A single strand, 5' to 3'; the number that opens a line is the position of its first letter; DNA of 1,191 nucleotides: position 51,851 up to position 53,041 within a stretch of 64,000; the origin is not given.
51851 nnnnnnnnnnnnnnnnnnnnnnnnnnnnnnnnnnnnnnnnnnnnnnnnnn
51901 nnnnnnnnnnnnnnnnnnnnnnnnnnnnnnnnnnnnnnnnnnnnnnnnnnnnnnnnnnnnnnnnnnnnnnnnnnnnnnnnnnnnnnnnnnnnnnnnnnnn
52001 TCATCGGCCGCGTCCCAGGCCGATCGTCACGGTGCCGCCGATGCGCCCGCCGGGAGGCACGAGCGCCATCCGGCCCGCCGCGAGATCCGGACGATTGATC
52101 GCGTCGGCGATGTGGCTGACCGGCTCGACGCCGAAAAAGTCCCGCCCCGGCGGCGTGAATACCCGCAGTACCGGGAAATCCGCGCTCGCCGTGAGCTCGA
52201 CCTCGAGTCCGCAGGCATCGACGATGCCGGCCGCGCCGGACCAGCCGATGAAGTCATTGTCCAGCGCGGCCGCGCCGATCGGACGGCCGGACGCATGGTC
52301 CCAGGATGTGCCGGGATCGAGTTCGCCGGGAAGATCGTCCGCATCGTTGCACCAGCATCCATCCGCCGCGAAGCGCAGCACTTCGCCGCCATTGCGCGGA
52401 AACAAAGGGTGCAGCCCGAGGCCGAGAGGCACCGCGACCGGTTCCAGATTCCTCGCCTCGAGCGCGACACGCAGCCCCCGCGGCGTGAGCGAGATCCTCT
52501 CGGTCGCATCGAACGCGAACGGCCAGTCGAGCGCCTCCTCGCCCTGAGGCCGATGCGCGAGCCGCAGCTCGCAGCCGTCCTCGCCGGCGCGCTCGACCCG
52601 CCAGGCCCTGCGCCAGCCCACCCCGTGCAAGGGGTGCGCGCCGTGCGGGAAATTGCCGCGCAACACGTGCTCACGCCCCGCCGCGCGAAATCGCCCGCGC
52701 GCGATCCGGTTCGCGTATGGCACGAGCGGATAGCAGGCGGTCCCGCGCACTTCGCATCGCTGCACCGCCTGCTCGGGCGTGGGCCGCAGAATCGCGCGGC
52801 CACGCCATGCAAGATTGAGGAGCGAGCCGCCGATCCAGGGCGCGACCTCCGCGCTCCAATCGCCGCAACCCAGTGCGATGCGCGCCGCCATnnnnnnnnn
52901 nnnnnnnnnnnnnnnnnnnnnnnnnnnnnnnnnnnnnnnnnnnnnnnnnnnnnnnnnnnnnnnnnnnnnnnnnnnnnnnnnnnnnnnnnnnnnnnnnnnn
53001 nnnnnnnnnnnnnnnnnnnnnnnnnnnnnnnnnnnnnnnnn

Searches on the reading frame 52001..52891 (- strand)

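Call 19: search_protein_families(library=pfam, proteins=[window:52001-52891:-], max_evalue=0.00001)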
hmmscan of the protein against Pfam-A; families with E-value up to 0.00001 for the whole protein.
window:52001-52891:- (296 aa): 1 family
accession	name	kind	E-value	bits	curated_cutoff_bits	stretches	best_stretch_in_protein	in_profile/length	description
PF01263.26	Aldose_epim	-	1e-32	114.2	27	1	20-270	18-281/299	Aldose 1-epimerase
